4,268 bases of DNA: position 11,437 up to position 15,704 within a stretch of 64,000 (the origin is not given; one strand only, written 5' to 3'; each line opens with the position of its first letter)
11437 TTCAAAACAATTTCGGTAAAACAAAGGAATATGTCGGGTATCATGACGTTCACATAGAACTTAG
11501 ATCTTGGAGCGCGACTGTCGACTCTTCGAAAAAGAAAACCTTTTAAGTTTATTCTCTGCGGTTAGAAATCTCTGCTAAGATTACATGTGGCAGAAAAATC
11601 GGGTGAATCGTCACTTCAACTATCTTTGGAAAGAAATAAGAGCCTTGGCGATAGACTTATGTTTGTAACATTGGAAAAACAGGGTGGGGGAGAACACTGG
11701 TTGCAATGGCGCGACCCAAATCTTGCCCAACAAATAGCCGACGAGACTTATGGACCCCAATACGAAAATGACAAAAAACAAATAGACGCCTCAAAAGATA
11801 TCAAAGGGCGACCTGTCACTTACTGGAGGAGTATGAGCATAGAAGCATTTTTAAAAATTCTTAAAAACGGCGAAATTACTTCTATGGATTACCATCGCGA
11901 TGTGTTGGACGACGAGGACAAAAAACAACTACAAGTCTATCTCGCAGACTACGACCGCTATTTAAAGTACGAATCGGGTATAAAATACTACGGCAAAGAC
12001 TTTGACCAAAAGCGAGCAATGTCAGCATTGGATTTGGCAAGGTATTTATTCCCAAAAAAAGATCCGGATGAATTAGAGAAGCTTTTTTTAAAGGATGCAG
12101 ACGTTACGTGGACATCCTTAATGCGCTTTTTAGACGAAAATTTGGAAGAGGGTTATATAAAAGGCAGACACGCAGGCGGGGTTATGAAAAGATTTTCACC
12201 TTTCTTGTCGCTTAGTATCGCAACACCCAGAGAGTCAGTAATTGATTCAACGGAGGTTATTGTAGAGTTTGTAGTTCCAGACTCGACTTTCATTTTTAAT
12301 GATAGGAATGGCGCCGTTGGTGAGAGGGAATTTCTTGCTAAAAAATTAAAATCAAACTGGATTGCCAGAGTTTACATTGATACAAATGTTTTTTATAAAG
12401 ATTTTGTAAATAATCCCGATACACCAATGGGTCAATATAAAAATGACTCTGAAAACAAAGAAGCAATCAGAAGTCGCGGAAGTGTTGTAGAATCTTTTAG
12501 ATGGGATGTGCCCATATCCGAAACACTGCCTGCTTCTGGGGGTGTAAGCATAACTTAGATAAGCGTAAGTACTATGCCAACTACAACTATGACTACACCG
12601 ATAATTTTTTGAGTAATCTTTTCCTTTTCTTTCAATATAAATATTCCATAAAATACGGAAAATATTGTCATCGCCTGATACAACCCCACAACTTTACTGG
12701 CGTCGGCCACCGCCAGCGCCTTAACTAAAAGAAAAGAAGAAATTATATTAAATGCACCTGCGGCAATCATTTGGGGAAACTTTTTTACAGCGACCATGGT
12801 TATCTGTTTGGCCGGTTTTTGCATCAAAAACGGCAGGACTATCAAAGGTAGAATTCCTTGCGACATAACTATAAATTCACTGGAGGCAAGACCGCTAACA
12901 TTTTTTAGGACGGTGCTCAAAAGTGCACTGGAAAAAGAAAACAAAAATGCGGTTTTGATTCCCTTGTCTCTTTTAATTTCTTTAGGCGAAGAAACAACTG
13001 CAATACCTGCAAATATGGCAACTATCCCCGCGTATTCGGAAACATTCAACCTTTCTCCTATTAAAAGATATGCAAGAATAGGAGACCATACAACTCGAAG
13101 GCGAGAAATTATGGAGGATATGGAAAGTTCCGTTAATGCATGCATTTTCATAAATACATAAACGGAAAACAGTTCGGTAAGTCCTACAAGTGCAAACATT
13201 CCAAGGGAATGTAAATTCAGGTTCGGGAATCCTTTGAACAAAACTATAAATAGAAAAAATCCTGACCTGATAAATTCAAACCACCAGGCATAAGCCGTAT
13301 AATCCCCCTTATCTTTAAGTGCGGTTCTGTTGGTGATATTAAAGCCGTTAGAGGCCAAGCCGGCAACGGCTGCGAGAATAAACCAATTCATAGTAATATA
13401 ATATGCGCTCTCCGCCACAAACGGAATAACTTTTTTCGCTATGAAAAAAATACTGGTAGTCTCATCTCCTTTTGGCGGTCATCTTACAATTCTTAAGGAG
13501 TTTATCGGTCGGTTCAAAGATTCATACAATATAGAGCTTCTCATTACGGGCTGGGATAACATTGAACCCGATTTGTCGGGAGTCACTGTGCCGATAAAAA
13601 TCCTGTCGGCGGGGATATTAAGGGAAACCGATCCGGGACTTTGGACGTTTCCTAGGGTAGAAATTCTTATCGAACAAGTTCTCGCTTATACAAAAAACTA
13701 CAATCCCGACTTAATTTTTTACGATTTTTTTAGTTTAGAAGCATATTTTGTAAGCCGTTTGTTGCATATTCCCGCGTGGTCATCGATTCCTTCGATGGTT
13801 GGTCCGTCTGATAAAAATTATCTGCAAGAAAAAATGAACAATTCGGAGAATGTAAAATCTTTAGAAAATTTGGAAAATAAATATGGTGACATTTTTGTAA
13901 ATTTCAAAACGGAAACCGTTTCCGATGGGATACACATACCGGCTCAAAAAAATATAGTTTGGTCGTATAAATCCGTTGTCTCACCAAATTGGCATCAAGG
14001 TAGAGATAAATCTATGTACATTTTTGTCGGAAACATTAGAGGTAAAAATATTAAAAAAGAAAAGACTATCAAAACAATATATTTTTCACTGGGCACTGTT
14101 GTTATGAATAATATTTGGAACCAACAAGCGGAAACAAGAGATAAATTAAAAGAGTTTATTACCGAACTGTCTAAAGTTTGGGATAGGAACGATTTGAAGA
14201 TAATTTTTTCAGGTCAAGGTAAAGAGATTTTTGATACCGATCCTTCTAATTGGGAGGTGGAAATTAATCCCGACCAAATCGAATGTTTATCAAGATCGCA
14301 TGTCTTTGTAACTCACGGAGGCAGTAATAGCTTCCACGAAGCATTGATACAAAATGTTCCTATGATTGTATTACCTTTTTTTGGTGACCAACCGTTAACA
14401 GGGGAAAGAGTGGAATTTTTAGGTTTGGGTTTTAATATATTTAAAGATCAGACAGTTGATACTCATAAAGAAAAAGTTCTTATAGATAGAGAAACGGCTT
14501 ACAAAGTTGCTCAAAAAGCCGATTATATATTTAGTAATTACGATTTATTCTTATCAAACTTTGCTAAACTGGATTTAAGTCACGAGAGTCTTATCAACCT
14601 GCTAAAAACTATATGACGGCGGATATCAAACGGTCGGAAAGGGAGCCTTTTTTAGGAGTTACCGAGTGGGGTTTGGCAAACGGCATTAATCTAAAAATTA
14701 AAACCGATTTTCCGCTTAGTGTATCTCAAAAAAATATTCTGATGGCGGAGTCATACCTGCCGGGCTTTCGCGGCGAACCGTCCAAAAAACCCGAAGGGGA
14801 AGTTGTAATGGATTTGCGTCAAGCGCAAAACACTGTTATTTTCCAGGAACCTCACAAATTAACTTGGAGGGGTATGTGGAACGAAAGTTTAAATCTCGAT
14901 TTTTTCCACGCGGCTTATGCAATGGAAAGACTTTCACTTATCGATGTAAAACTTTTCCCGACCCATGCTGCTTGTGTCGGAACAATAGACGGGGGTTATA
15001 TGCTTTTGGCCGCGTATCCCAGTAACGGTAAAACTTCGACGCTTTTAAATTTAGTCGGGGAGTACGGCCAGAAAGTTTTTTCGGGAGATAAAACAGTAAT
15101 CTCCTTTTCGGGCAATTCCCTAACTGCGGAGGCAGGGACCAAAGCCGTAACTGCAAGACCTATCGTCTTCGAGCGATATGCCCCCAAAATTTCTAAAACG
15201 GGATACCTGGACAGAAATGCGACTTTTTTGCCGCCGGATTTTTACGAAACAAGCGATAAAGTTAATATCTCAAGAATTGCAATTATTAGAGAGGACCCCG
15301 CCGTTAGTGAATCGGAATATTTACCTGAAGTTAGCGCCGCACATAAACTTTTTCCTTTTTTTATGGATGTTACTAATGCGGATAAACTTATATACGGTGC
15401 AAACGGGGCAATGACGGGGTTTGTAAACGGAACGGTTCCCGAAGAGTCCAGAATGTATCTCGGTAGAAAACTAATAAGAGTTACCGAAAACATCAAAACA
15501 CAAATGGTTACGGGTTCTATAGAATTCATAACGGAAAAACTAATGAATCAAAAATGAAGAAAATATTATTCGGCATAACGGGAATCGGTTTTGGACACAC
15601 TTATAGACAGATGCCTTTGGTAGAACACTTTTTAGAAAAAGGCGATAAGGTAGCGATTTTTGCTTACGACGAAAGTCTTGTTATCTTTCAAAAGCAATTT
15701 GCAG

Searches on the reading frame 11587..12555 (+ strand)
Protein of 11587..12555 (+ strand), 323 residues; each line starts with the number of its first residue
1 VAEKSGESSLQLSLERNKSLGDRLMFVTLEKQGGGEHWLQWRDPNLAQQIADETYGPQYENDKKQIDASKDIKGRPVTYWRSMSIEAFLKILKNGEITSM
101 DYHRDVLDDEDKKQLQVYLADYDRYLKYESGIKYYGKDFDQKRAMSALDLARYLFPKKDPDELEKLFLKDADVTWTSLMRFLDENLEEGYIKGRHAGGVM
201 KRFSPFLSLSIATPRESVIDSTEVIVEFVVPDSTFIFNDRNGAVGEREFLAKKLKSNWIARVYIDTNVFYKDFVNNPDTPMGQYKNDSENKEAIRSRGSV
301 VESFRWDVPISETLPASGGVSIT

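Call 4: search_protein_families(library=pfam, proteins=[window:11587-12555:+], max_evalue=0.1)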
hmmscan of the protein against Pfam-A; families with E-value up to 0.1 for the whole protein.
window:11587-12555:+ (323 aa): 1 family
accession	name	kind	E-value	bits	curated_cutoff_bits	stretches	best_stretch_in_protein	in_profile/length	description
PF06480.20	FtsH_ext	-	0.0029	18.2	25.5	0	248-299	33-79/103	FtsH Extracellular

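Call 7: search_protein_families(library=ncbifam, proteins=[window:11587-12555:+], max_evalue=0.1)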
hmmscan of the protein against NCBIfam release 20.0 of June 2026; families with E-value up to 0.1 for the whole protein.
window:11587-12555:+ (323 aa): 0 families

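Call 41: search_protein_families(library=padloc, proteins=[window:11587-12555:+], max_evalue=0.1)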
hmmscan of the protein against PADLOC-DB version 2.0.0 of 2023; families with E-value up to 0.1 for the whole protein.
window:11587-12555:+ (323 aa): 0 families

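Call 72: search_protein_families(library=phrogs, proteins=[window:11587-12555:+], max_evalue=0.1)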
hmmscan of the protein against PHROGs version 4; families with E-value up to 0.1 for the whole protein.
window:11587-12555:+ (323 aa): 1 family
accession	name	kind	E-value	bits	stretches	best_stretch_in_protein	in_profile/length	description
phrog_36841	-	unknown function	0.079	14.1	0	139-196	15-74/85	-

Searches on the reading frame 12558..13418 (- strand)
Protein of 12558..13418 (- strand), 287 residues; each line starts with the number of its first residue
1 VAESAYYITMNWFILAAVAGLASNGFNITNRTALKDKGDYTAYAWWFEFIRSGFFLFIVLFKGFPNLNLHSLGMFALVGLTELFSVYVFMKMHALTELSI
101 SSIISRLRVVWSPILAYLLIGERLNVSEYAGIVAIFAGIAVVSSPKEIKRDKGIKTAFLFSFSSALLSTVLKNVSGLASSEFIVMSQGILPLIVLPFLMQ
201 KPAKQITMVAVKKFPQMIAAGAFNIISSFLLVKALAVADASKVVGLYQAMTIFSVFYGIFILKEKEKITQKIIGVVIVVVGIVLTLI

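Call 4: search_protein_families(library=pfam, proteins=[window:12558-13418:-], max_evalue=0.1)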
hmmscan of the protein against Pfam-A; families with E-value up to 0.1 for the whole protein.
window:12558-13418:- (287 aa): 2 families
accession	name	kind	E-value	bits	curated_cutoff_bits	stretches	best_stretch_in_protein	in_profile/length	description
PF00892.27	EamA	-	3.8e-21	76.2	28.2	2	12-143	3-134/135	EamA-like transporter family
PF13686.11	DrsE_2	-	0.06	13.7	25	0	248-271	32-55/156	DsrE/DsrF/DrsH-like family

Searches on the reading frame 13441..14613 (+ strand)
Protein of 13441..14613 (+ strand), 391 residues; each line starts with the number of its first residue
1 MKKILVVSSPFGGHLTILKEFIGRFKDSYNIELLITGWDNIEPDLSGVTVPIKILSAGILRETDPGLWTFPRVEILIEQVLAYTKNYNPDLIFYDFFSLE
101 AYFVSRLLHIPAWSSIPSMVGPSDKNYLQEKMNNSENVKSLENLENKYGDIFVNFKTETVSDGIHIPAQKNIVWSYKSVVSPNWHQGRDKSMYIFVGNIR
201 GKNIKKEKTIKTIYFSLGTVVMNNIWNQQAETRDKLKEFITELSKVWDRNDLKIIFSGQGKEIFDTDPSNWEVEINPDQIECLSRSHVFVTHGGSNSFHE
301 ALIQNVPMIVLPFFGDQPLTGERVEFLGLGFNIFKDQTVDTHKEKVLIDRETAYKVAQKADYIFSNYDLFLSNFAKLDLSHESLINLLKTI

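Call 4: search_protein_families(library=pfam, proteins=[window:13441-14613:+], max_evalue=0.1)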
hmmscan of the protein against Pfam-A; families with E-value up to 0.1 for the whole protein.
window:13441-14613:+ (391 aa): 3 families
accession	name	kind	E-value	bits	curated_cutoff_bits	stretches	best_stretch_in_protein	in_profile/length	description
PF00201.24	UDPGT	-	4.7e-10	39.3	19.5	1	286-333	341-388/499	UDP-glucoronosyl and UDP-glucosyl transferase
PF06722.18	EryCIII-like_C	-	1.3e-06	28.9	31.7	1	283-338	45-100/145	Erythromycin biosynthesis protein CIII-like, C-terminal domain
PF04101.22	Glyco_tran_28_C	-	0.0084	16.6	22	1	281-313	67-99/166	Glycosyltransferase family 28 C-terminal domain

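Call 7: search_protein_families(library=ncbifam, proteins=[window:13441-14613:+], max_evalue=0.1)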
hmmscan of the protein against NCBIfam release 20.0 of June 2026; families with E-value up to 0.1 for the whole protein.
window:13441-14613:+ (391 aa): 7 families
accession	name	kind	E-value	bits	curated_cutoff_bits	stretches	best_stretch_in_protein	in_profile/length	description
TIGR01426.2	MGT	subfamily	1.2e-26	93.7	260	1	76-341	81-349/393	macrolide family glycosyltransferase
NF000362.1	self_GT_OleI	exception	3.1e-11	43.1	700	1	267-347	303-384/424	OleI family self-immunity macrolide glycosyltransferase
NF033129.1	macro_glyco_Mgt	subfamily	1.6e-09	37.3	700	1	79-347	90-356/393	macrolide-inactivating glycosyltransferase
TIGR00661.1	MJ1255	subfamily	6.6e-06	25.6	195.9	1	274-358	235-319/321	MJ1255/VC2487 family glycosyltransferase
TIGR04516.1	glycosyl_450act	subfamily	2.4e-05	23.6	440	1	288-345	318-376/418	activator-dependent family glycosyltransferase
NF000354.1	glycotrans_Rgt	equivalog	0.016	14.3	800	1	282-331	302-351/411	rifamycin-inactivating glycosyltransferase Rgt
NF041548.1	PssE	equivalog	0.022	14.7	120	1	265-312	37-85/146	PssE/Cps14G family polysaccharide biosynthesis glycosyltransferase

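Call 41: search_protein_families(library=padloc, proteins=[window:13441-14613:+], max_evalue=0.1)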
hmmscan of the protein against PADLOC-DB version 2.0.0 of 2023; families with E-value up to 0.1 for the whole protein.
window:13441-14613:+ (391 aa): 0 families

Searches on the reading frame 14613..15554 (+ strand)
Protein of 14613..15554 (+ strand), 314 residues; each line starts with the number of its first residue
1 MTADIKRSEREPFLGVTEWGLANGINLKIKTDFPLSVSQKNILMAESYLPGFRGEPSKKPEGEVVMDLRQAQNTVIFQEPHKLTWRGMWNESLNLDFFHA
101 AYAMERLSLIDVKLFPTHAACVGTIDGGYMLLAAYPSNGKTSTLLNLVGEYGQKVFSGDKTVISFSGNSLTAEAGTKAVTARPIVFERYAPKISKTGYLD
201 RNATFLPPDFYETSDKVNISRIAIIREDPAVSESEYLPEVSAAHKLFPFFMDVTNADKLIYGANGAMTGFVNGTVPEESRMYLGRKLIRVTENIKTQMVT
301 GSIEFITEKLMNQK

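Call 4: search_protein_families(library=pfam, proteins=[window:14613-15554:+], max_evalue=0.1)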
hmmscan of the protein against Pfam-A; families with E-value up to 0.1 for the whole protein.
window:14613-15554:+ (314 aa): 0 families

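Call 7: search_protein_families(library=ncbifam, proteins=[window:14613-15554:+], max_evalue=0.1)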
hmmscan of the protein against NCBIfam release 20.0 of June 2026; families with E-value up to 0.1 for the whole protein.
window:14613-15554:+ (314 aa): 2 families
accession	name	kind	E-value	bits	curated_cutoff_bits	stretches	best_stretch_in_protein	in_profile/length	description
TIGR04475.1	Phe_D_beta_mut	equivalog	0.002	16.8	800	1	235-298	30-91/510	phenylalanine aminomutase (D-beta-phenylalanine forming)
NF006306.0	PRK08506.1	equivalog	0.015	14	596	1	123-166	188-227/472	replicative DNA helicase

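Call 40: search_solved_structures(query=window:14613-15554:+, max_evalue=10, show_alignments=2)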
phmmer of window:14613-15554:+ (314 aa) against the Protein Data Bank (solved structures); distinct sequences matched with E-value up to 10: 1.
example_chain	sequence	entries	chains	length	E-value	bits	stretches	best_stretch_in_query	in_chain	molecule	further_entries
8qcj_A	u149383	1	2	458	0.77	12.1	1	151-192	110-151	Mycothione reductase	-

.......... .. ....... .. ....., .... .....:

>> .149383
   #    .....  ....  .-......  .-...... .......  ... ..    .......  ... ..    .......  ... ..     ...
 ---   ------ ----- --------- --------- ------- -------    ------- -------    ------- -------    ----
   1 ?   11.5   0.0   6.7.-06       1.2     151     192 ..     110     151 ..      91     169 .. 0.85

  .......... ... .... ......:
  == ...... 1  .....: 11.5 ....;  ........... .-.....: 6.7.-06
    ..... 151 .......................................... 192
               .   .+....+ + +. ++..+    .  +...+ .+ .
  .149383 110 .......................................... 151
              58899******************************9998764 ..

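Call 41: search_protein_families(library=padloc, proteins=[window:14613-15554:+], max_evalue=0.1)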
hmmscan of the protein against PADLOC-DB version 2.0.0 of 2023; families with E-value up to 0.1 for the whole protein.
window:14613-15554:+ (314 aa): 0 families

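Call 56: find_homologous_proteins(query=window:14613-15554:+, max_evalue=0.001)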
Query window:14613-15554:+ (314 aa): 4 proteins with E <= 0.001 among 1243 candidates.
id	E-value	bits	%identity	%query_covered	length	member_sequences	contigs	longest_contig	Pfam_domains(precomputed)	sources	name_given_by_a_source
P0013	9.8e-207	703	100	100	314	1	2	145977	-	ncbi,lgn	-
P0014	1.8e-81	292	49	92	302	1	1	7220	-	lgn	-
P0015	3.3e-81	291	49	91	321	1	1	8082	-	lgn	-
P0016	2.8e-78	281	49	91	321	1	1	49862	-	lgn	-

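Call 57: find_encoding_contigs(protein=P0016, flank=10000, max_places=3)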
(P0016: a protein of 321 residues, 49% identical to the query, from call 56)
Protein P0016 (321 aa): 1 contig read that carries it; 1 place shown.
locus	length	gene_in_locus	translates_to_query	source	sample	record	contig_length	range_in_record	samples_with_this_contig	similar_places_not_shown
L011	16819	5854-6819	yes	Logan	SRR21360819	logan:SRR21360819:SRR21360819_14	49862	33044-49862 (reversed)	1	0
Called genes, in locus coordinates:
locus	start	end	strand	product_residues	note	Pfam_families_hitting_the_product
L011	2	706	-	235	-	?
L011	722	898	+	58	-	-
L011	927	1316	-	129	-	-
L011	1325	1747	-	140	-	PF08570:DUF1761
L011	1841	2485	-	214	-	-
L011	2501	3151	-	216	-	-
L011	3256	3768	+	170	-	-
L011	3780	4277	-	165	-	-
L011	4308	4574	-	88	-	-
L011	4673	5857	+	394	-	PF00201:UDPGT, PF06722:EryCIII-like_C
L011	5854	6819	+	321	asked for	-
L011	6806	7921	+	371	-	PF13528:Glyco_trans_1_3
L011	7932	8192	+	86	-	PF12728:HTH_17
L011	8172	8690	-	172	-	-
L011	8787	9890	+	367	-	PF13529:Peptidase_C39_2, PF03412:Peptidase_C39 (weak), PF13432:TPR_16 (faint), PF00515:TPR_1 (faint), PF07719:TPR_2 (faint), PF13181:TPR_8 (faint)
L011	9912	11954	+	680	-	PF13205:Big_5, PF17964:Big_10 (faint), PF13205:Big_5, PF13529:Peptidase_C39_2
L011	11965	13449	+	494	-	PF03023:MurJ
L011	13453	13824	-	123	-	PF00072:Response_reg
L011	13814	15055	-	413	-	PF13426:PAS_9 (faint), PF24820:Diguanyl_cycl_sensor (faint), PF00989:PAS (weak), PF08448:PAS_4 (weak), PF13188:PAS_8, PF00989:PAS (weak)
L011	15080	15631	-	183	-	PF01965:DJ-1_PfpI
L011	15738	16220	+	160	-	PF03073:TspO_MBR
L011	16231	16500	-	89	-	PF02001:DUF134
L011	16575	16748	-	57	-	-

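Call 58: find_encoding_contigs(protein=P0015, flank=10000, max_places=3)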
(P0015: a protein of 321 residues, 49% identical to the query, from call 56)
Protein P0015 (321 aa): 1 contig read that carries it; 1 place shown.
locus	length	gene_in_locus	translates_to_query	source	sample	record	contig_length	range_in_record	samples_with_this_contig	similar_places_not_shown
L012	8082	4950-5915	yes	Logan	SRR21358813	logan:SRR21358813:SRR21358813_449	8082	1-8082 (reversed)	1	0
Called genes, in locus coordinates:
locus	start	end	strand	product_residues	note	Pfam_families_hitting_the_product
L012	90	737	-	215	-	-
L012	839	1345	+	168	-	-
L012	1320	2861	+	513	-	PF13231:PMT_2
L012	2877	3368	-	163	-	-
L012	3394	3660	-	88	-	-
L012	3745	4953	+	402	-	PF06722:EryCIII-like_C (weak), PF00201:UDPGT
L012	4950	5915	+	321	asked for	-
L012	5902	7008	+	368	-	PF13528:Glyco_trans_1_3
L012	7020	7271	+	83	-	PF12728:HTH_17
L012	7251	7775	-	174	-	-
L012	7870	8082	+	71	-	?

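Call 59: find_encoding_contigs(protein=P0014, flank=10000, max_places=3)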
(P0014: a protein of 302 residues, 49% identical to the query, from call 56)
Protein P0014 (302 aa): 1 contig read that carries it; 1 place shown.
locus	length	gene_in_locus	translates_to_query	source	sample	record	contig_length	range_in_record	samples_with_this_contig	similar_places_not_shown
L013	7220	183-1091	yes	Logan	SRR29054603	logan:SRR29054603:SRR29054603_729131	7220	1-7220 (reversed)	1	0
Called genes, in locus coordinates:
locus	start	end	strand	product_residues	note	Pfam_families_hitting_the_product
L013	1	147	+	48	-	?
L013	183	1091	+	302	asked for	-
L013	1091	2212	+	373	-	PF13528:Glyco_trans_1_3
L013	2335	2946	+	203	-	PF12917:YfbR-like, PF13023:HD_3, PF01966:HD (faint)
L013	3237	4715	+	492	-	PF02771:Acyl-CoA_dh_N (weak), PF02770:Acyl-CoA_dh_M (weak), PF00441:Acyl-CoA_dh_1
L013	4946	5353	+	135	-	-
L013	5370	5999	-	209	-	-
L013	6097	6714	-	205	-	PF13419:HAD_2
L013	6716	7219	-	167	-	?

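Call 62: search_solved_structures(query=A5, max_evalue=10, show_alignments=2)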
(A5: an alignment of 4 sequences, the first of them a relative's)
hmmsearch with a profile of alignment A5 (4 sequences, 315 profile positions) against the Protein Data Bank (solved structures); distinct sequences matched with E-value up to 10: 5.
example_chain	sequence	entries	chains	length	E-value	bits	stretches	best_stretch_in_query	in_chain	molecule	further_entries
6ey0_A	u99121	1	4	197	0.068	15.4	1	135-198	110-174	T9SS component cytoplasmic membrane protein PorM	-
7sat_A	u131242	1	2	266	0.12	14.6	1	135-198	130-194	Por secretion system protein porM/gldM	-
9l7l_A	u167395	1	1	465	0.34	13.1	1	144-188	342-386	HvAACT1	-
6kui_A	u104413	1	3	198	0.5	12.5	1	114-232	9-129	ATP-dependent protease subunit HslV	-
6kr1_A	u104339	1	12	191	1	11.5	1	133-232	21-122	ATP-dependent protease subunit HslV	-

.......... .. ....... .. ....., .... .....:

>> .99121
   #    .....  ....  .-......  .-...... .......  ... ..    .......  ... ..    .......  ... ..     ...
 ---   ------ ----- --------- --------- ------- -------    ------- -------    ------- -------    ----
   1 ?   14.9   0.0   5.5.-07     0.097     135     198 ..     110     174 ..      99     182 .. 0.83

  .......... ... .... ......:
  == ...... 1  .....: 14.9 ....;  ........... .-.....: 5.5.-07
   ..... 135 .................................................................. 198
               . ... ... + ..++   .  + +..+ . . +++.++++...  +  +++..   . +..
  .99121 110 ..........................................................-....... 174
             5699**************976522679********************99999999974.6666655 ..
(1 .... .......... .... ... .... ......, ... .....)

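Call 63: search_protein_families(library=pfam, alignment_id=A5, max_evalue=5)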
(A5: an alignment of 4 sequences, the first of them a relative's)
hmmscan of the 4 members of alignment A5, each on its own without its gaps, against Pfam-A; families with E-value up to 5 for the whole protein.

A. member 1, P0013 (314 aa): 0 families

B. families by the number of members that match (of 4 scanned): 1 family
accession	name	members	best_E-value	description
PF03796.21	DnaB_C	2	0.055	DnaB-like helicase C terminal domain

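Call 72: search_protein_families(library=phrogs, proteins=[window:14613-15554:+], max_evalue=0.1)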
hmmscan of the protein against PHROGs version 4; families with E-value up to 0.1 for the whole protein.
window:14613-15554:+ (314 aa): 0 families
